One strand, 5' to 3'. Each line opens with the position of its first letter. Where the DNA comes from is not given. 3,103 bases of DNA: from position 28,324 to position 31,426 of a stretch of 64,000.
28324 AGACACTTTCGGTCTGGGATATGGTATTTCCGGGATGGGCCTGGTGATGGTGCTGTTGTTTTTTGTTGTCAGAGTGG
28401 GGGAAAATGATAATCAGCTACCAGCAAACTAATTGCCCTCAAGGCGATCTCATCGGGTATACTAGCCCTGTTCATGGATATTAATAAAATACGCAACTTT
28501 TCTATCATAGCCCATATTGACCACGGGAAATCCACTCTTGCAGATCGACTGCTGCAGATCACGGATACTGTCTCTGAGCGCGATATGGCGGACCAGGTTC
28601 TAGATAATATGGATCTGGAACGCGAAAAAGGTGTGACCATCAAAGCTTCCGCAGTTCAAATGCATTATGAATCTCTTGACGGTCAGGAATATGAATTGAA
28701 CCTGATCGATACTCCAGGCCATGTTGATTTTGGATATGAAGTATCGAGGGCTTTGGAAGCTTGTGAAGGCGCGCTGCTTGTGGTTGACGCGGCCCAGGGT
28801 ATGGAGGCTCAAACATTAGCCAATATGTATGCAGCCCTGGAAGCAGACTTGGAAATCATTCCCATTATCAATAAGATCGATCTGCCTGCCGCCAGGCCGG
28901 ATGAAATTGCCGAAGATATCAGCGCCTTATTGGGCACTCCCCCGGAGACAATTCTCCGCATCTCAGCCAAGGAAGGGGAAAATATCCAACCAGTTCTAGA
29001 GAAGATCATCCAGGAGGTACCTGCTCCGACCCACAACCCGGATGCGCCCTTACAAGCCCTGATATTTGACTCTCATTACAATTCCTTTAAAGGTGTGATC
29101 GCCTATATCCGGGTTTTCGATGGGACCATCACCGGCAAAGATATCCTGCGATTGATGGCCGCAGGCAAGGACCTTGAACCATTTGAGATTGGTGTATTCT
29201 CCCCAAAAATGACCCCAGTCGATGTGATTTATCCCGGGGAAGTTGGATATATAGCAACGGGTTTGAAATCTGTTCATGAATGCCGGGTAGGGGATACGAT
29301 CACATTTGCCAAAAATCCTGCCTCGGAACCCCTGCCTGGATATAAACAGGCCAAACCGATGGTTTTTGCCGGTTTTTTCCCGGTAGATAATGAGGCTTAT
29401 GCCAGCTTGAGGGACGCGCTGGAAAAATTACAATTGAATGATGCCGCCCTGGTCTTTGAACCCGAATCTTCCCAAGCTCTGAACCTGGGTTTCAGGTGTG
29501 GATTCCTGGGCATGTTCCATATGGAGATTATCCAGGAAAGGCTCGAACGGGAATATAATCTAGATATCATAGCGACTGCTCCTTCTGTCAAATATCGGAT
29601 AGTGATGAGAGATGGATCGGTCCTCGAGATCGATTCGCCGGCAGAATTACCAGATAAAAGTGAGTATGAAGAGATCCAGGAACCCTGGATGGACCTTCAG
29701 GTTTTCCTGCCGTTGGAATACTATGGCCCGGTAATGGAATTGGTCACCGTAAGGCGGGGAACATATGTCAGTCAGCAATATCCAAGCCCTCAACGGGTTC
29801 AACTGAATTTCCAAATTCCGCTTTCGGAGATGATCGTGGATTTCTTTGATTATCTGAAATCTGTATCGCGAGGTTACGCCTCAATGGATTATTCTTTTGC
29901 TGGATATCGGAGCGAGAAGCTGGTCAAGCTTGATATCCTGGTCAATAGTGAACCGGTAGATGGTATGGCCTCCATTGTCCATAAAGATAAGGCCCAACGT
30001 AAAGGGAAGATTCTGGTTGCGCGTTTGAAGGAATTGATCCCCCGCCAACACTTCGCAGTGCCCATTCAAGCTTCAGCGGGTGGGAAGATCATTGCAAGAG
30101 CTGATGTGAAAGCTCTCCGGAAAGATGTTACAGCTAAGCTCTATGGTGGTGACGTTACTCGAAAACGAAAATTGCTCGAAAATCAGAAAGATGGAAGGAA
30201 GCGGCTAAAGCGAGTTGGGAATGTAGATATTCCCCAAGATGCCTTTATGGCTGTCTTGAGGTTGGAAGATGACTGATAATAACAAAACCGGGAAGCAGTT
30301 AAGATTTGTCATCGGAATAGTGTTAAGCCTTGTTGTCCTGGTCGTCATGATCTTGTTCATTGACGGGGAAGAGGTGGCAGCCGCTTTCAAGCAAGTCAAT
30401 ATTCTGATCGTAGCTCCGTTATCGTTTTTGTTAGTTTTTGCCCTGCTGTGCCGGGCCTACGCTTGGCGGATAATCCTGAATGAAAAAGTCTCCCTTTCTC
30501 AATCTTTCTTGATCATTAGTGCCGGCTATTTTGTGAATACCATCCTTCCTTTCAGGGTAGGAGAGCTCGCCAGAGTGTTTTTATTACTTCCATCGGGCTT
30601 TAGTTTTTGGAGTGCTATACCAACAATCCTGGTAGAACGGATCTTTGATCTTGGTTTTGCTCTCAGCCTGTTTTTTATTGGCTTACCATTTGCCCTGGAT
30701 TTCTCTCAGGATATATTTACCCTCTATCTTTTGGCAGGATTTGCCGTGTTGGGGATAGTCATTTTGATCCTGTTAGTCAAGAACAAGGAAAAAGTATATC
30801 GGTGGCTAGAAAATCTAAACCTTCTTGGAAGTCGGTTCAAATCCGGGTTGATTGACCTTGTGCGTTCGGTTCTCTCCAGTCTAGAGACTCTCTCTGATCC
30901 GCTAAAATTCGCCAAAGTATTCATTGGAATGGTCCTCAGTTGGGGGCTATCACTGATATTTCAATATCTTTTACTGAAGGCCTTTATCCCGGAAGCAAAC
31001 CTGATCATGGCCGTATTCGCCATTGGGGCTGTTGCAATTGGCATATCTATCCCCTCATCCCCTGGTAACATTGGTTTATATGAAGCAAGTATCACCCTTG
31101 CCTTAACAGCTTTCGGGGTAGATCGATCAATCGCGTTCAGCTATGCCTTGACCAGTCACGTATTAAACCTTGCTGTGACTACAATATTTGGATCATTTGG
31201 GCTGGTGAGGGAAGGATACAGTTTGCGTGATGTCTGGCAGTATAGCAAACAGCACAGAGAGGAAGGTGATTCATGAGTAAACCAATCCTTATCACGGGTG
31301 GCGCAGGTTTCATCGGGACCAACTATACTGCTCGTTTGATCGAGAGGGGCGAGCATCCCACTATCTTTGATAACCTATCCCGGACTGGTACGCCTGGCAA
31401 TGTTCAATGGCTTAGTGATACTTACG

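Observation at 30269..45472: Eight-gene envelope-glycan module dominated by four giant polytopic GT-C-like / 'Chlor_Arch_YYY' proteins of unknown function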

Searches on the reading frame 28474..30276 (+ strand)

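Call 6: search_protein_families(library=pfam, proteins=[window:28474-30276:+], max_evalue=0.01)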
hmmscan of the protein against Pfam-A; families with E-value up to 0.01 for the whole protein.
window:28474-30276:+ (600 aa): 10 families
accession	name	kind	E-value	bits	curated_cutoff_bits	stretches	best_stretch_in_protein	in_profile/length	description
PF00009.33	GTP_EFTU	-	5.4e-55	186.3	26.5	1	5-183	2-187/188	Elongation factor Tu GTP binding domain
PF06421.17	LepA_C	-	6.5e-46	155.3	29.7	1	490-596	1-107/107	GTP-binding protein LepA C-terminus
PF00679.30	EFG_C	-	5.7e-20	71.6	27.9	1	401-486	2-86/89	Elongation factor G C-terminus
PF03144.31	GTP_EFTU_D2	-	4.4e-09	37.1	30.3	1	207-277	1-73/73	Elongation factor Tu domain 2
PF22042.2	EF-G_D2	-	5.7e-05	23.6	27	1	192-276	1-81/84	Elongation factor G domain 2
PF16658.11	RF3_C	-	0.00013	22.2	40.1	1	295-374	9-85/132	Class II release factor RF3, C-terminal domain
PF01926.29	MMR_HSR1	-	0.00017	22.1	21.9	1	17-134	10-113/113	50S ribosome-binding GTPase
PF00071.28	Ras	-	0.00017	21.7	21.6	1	54-182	30-160/162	Ras family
PF10662.15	PduV-EutP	-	0.00038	20.7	21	1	60-177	23-140/143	Ethanolamine utilisation - propanediol utilisation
PF14492.12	EFG_III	-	0.00063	20.2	27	1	294-366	3-72/75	Elongation Factor G, domain III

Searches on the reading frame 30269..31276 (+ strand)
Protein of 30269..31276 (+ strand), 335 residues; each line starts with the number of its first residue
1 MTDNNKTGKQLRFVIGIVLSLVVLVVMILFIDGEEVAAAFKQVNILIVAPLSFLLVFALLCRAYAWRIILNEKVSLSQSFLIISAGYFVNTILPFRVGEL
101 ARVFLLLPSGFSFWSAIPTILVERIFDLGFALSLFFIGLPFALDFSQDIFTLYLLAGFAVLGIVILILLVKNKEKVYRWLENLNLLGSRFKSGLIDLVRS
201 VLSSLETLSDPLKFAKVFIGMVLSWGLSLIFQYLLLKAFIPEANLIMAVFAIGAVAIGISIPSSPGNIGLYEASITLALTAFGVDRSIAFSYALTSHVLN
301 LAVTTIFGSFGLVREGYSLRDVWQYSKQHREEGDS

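Call 4: search_protein_families(library=pfam, proteins=[window:30269-31276:+], max_evalue=0.01)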
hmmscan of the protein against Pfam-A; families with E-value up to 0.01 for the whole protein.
window:30269-31276:+ (335 aa): 1 family
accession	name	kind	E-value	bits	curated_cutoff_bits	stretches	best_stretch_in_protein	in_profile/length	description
PF03706.18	LPG_synthase_TM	-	4.1e-44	151.7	33.4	1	15-308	3-302/302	Lysylphosphatidylglycerol synthase TM region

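Call 5: search_protein_families(library=ncbifam, proteins=[window:30269-31276:+], max_evalue=0.01)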
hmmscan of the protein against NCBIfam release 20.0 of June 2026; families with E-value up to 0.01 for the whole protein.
window:30269-31276:+ (335 aa): 2 families
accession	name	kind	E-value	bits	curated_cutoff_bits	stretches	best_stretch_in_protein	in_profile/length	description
TIGR00374.1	TIGR00374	subfamily_domain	7e-19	68.4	43.2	1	17-308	1-306/323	flippase-like domain-containing protein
TIGR03476.1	HpnL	subfamily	2.4e-07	30.4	195.65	1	14-302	6-305/318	putative membrane protein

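Call 57: find_homologous_proteins(query=window:30269-31276:+, max_evalue=0.00001)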
Query window:30269-31276:+ (335 aa): 241 proteins with E <= 0.00001 among 8000 candidates; the best 120 are listed.
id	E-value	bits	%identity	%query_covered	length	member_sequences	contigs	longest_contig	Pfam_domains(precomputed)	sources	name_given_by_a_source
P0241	2.7e-204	696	100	100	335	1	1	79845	PF03706.19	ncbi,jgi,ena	-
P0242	4.0e-204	695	100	100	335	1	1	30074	PF03706.19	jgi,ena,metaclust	metaclust:\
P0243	1.5e-203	693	99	100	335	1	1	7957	PF03706.19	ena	-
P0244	1.5e-203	693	100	100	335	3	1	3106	PF03706.19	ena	-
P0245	1.2e-202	690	99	100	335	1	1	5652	PF03706.19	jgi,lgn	-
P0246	6.8e-202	688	99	100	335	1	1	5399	PF03706.19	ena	-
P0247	4.8e-201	685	98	100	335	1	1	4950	PF03706.19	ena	-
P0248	3.5e-200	682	98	100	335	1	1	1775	PF03706.19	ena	-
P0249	9.0e-200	681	98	100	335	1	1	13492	PF03706.19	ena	-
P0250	7.2e-196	668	95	100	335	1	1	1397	PF03706.19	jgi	-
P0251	1.1e-195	668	95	100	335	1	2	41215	PF03706.19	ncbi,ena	-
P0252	3.9e-195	666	95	100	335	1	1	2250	PF03706.19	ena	-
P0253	4.6e-195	665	96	100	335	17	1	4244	PF03706.19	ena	-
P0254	5.9e-195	665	95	100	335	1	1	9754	PF03706.19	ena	-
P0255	7.1e-195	665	95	100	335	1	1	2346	PF03706.19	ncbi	-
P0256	1.1e-194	664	94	100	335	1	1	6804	PF03706.19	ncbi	-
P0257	7.4e-194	661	95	100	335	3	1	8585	PF03706.19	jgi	jgi:uncharacterized protein (TIRG00374 family)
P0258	2.7e-189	646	92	100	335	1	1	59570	PF03706.19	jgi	-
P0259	8.7e-189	645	92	100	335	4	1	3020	PF03706.19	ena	-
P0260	7.3e-188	642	92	100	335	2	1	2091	PF03706.19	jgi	-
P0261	1.4e-187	641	91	100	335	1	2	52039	PF03706.19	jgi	-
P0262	3.3e-185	633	90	100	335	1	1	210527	PF03706.19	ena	-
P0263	6.0e-179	613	92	95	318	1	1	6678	PF03706.19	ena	-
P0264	8.9e-174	596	84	100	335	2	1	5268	PF03706.19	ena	-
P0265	6.9e-173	593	81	100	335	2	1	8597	PF03706.19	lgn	-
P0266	2.0e-172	591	83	100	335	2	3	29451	PF03706.19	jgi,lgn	jgi:glycosyltransferase 2 family protein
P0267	9.3e-172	589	84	100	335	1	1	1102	PF03706.19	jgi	jgi:uncharacterized protein (TIRG00374 family)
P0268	6.3e-171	586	82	100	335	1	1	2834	PF03706.19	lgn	-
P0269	3.1e-170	584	81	100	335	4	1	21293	PF03706.19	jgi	-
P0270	9.3e-170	582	81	100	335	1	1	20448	PF03706.19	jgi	jgi:uncharacterized protein (TIRG00374 family)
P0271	1.9e-167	575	81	100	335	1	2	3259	PF03706.19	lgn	-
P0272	1.9e-166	571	79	100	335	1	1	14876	PF03706.19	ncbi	-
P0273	4.6e-166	570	80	100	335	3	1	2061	PF03706.19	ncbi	-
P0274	6.6e-166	570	81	100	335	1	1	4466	PF03706.19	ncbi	-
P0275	1.6e-165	568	78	100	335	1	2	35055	PF03706.19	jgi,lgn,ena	-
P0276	1.6e-165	568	96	84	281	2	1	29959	PF03706.19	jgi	jgi:uncharacterized protein (TIRG00374 family)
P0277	5.1e-165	567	80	100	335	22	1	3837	PF03706.19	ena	-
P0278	9.9e-165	566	80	99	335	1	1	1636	PF03706.19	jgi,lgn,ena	-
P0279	1.1e-164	566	79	100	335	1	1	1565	PF03706.19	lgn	-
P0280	4.3e-163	560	78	100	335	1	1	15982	PF03706.19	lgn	-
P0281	5.7e-163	560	77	100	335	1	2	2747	PF03706.19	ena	-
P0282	9.4e-161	553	77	100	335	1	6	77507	PF03706.19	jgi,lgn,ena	-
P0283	2.6e-160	551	85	98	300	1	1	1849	PF03706.19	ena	-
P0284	7.9e-160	550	77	100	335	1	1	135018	PF03706.19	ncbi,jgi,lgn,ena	-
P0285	2.8e-157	541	75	100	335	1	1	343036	PF03706.19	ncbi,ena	-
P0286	3.0e-157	541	74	100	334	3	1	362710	PF03706.19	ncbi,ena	-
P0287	3.2e-155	535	75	100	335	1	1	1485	PF03706.19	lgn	-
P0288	8.2e-150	517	72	100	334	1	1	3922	PF03706.19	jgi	jgi:uncharacterized protein (TIRG00374 family)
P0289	2.2e-146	506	71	100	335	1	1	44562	PF03706.19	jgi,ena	-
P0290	6.9e-144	497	71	100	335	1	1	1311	PF03706.19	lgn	-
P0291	5.0e-142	491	72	99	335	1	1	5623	PF03706.19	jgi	jgi:uncharacterized protein (TIRG00374 family)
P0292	5.2e-130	452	93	72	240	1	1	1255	PF03706.19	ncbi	-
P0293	6.1e-126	438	63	100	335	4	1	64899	PF03706.19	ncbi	-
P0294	4.7e-122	426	61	99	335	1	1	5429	PF03706.19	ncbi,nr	ncbi:MAG: flippase-like domain-containing protein [Anaerolineales bacterium]|nr:MAG: flippase-like d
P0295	5.5e-121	422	61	99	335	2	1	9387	PF03706.19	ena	-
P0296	6.7e-119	415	59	100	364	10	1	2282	PF03706.19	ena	-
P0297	1.3e-118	414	58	100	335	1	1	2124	PF03706.19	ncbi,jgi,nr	ncbi:MAG: flippase-like domain-containing protein [Chloroflexi bacterium]|nr:flippase-like domain-co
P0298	1.5e-118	414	58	100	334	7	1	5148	PF03706.19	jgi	jgi:uncharacterized protein (TIRG00374 family)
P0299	3.4e-117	410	57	100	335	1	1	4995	PF03706.19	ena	-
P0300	5.6e-117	409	57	100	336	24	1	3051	PF03706.19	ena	-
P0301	6.4e-117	409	57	100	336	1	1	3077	PF03706.19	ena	-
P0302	2.1e-116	407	83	72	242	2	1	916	PF03706.19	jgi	-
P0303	3.0e-116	407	58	100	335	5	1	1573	PF03706.19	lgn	-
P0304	1.2e-115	405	57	100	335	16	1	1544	PF03706.19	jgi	jgi:uncharacterized protein (TIRG00374 family)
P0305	1.5e-115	404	57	100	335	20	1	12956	PF03706.19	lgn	-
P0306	7.3e-115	402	58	100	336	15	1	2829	PF03706.19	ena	-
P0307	8.8e-115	402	57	100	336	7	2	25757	PF03706.19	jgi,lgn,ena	-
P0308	1.9e-114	401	59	96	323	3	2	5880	PF03706.19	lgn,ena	-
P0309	1.0e-113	398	57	100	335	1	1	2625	PF03706.19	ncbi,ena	-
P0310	1.0e-113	398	55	99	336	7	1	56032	PF03706.19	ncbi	ncbi:MAG: lysylphosphatidylglycerol synthase transmembrane domain-containing protein [Anaerolineales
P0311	1.0e-113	398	57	100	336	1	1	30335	PF03706.19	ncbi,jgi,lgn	-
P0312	1.0e-113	398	58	98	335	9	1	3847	PF03706.19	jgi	jgi:uncharacterized protein (TIRG00374 family)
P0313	2.3e-113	397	56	100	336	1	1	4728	PF03706.19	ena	-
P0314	3.4e-113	396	56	100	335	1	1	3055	PF03706.19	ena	-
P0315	8.8e-113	395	57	96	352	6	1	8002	PF03706.19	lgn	-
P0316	9.6e-113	395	55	100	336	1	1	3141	PF03706.19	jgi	jgi:uncharacterized protein (TIRG00374 family)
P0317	2.2e-112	394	55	99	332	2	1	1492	PF03706.19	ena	-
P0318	2.5e-112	394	56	99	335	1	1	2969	PF03706.19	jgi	-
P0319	2.6e-112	394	56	100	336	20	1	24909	PF03706.19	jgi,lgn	-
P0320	2.6e-112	394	57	99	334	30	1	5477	PF03706.19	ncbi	-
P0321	3.0e-112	393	55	99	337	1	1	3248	PF03706.19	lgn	-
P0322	1.2e-111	391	55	99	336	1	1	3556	PF03706.19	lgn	-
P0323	1.9e-111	391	55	100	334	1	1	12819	PF03706.19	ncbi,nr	ncbi:MAG: flippase-like domain-containing protein [Anaerolineales bacterium]|nr:flippase-like domain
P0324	2.0e-111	391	55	99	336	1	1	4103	PF03706.19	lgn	-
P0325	2.6e-111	390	54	100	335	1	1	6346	PF03706.19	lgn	-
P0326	2.7e-111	390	54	99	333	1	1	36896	PF03706.19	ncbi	-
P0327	4.0e-111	390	56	100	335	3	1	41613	PF03706.19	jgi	-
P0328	4.2e-111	390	54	100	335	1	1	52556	PF03706.19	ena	-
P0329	4.7e-111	389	55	100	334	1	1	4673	PF03706.19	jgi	jgi:hypothetical protein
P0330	5.3e-111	389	54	100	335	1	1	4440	PF03706.19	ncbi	-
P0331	8.8e-111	389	55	97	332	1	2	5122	PF03706.19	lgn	-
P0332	1.0e-110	388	55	99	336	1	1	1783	PF03706.19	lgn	-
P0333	1.3e-110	388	55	98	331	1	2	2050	PF03706.19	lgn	-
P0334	1.3e-110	388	54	100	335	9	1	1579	PF03706.19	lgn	-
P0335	1.5e-110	388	55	95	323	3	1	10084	PF03706.19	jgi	jgi:uncharacterized protein (TIRG00374 family)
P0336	2.2e-110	387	53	99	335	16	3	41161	PF03706.19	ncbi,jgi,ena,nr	ncbi:MAG TPA: flippase-like domain-containing protein [Chloroflexi bacterium]|nr:flippase-like domai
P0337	3.1e-110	387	57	97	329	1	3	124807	PF03706.19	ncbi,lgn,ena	-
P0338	4.4e-110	386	56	96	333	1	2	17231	PF03706.19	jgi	jgi:uncharacterized protein (TIRG00374 family)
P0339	5.1e-110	386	54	99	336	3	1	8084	PF03706.19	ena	-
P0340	7.3e-110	386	55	96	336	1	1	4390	PF03706.19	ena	-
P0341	8.2e-110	385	56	96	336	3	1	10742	PF03706.19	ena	-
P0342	3.0e-109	384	51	97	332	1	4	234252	PF03706.19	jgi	-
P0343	3.3e-109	383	54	99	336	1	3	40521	PF03706.19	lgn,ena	-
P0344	6.6e-109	382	54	100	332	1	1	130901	PF03706.19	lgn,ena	-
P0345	7.4e-109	382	56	98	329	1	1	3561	PF03706.19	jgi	jgi:uncharacterized protein (TIRG00374 family)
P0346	1.2e-108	382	53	100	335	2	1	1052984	PF03706.19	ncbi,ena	-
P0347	1.2e-108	382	54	97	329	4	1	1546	PF03706.19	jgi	jgi:hypothetical protein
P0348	1.4e-108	381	55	100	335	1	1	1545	PF03706.19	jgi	jgi:uncharacterized protein (TIRG00374 family)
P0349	2.3e-108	381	53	99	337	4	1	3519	PF03706.19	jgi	jgi:uncharacterized protein (TIRG00374 family)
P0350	2.4e-108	381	55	99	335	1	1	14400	PF03706.19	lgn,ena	-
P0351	4.0e-108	380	56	98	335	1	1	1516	PF03706.19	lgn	-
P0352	4.9e-108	380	56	98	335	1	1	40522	PF03706.19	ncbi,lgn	-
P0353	5.2e-108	379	53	99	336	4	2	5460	PF03706.19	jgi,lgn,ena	jgi:uncharacterized protein (TIRG00374 family)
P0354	6.3e-108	379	53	99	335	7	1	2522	PF03706.19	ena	-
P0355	6.7e-108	379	52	98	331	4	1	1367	PF03706.19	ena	-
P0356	8.2e-108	379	52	99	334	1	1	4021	PF03706.19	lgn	-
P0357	8.8e-108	379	53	100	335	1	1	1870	PF03706.19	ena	-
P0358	1.7e-107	378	55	98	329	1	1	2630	PF03706.19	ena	-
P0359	2.2e-107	377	54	99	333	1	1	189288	PF03706.19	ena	-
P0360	2.3e-107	377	53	99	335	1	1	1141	PF03706.19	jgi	jgi:uncharacterized protein (TIRG00374 family)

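Call 58: find_encoding_contigs(protein=P0346, flank=10000, max_places=1)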
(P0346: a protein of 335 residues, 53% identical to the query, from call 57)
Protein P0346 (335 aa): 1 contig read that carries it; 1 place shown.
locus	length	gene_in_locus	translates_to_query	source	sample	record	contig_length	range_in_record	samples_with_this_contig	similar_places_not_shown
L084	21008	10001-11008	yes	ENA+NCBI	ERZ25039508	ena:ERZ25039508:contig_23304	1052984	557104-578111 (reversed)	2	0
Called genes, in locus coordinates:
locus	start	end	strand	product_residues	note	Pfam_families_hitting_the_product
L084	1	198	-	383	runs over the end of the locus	PF01966:HD, PF13286:HD_assoc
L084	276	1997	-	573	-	PF03193:RsgA_GTPase (faint), PF00009:GTP_EFTU, PF00350:Dynamin_N, PF01926:MMR_HSR1, PF02421:FeoB_N (faint), PF04548:AIG1 (weak), PF00350:Dynamin_N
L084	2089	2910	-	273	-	PF00696:AA_kinase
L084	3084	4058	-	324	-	PF01040:UbiA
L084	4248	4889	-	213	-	PF00288:GHMP_kinases_N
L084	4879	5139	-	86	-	-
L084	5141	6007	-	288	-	PF01040:UbiA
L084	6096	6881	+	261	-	PF01728:FtsJ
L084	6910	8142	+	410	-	PF07690:MFS_1, PF12832:MFS_1_like (weak)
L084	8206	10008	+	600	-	PF00009:GTP_EFTU, PF03144:GTP_EFTU_D2, PF22042:EF-G_D2 (weak), PF00679:EFG_C, PF06421:LepA_C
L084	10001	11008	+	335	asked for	PF03706:LPG_synthase_TM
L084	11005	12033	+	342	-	PF01073:3Beta_HSD, PF01370:Epimerase, PF02719:Polysacc_synt_2, PF04321:RmlD_sub_bind, PF16363:GDP_Man_Dehyd, PF07993:NAD_binding_4, PF16363:GDP_Man_Dehyd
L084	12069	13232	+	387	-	PF20706:GT4-conflict (faint), PF13439:Glyco_transf_4, PF13579:Glyco_trans_4_4, PF00534:Glycos_transf_1, PF13692:Glyco_trans_1_4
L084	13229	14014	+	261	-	PF13489:Methyltransf_23, PF13847:Methyltransf_31, PF08241:Methyltransf_11, PF08242:Methyltransf_12 (weak), PF13649:Methyltransf_25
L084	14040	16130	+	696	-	PF13231:PMT_2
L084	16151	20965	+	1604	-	PF13231:PMT_2, PF10060:DUF2298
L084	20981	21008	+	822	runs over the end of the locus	PF10060:DUF2298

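Call 59: find_encoding_contigs(protein=P0342, flank=10000, max_places=1)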
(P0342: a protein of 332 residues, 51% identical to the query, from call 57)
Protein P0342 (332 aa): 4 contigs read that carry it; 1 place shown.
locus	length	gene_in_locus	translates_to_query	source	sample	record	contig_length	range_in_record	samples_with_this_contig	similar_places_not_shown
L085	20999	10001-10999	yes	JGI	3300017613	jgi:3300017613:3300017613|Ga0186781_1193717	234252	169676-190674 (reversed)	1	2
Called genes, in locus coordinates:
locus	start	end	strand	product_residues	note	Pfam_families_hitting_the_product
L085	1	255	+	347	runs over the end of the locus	-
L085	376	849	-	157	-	PF03449:GreA_GreB_N, PF01272:GreA_GreB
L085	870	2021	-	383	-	PF01966:HD, PF13286:HD_assoc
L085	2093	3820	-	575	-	PF03193:RsgA_GTPase (faint), PF00009:GTP_EFTU, PF00350:Dynamin_N, PF01926:MMR_HSR1, PF02421:FeoB_N (faint), PF00350:Dynamin_N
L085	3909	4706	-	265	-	PF00696:AA_kinase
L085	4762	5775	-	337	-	PF01040:UbiA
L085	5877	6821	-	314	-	PF00288:GHMP_kinases_N, PF08544:GHMP_kinases_C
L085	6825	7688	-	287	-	PF01040:UbiA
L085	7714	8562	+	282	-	PF01728:FtsJ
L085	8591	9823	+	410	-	PF07690:MFS_1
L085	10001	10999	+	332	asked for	PF03706:LPG_synthase_TM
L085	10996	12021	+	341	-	PF00106:adh_short (faint), PF01073:3Beta_HSD, PF01370:Epimerase, PF02719:Polysacc_synt_2, PF04321:RmlD_sub_bind, PF07993:NAD_binding_4, PF08659:KR (weak), PF16363:GDP_Man_Dehyd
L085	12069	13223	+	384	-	PF20706:GT4-conflict (faint), PF13439:Glyco_transf_4, PF13579:Glyco_trans_4_4, PF00534:Glycos_transf_1, PF13692:Glyco_trans_1_4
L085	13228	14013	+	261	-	PF13489:Methyltransf_23, PF13847:Methyltransf_31, PF08241:Methyltransf_11, PF08242:Methyltransf_12, PF13649:Methyltransf_25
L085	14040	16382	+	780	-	PF13231:PMT_2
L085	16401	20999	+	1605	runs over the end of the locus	PF13231:PMT_2, PF10060:DUF2298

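Call 60: find_encoding_contigs(protein=P0241, flank=10000, max_places=2)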
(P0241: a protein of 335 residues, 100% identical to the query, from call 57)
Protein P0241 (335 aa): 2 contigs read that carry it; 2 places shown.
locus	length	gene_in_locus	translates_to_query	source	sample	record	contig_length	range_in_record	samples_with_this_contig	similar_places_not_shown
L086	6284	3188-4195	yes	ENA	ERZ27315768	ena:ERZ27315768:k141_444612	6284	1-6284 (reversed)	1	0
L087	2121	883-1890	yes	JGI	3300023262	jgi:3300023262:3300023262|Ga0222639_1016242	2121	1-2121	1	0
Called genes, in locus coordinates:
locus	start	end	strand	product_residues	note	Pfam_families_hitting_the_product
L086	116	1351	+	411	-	PF07690:MFS_1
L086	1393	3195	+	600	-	PF00009:GTP_EFTU, PF03144:GTP_EFTU_D2, PF00679:EFG_C, PF06421:LepA_C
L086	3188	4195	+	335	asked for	PF03706:LPG_synthase_TM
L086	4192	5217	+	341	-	PF01073:3Beta_HSD, PF01370:Epimerase, PF02719:Polysacc_synt_2, PF04321:RmlD_sub_bind, PF07993:NAD_binding_4, PF16363:GDP_Man_Dehyd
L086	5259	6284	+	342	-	?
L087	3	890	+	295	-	?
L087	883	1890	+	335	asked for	PF03706:LPG_synthase_TM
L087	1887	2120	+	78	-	?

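Call 65: search_solved_structures(query=window:30269-31276:+, max_evalue=1)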
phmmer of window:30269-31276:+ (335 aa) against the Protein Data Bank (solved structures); distinct sequences matched with E-value up to 1: 0.
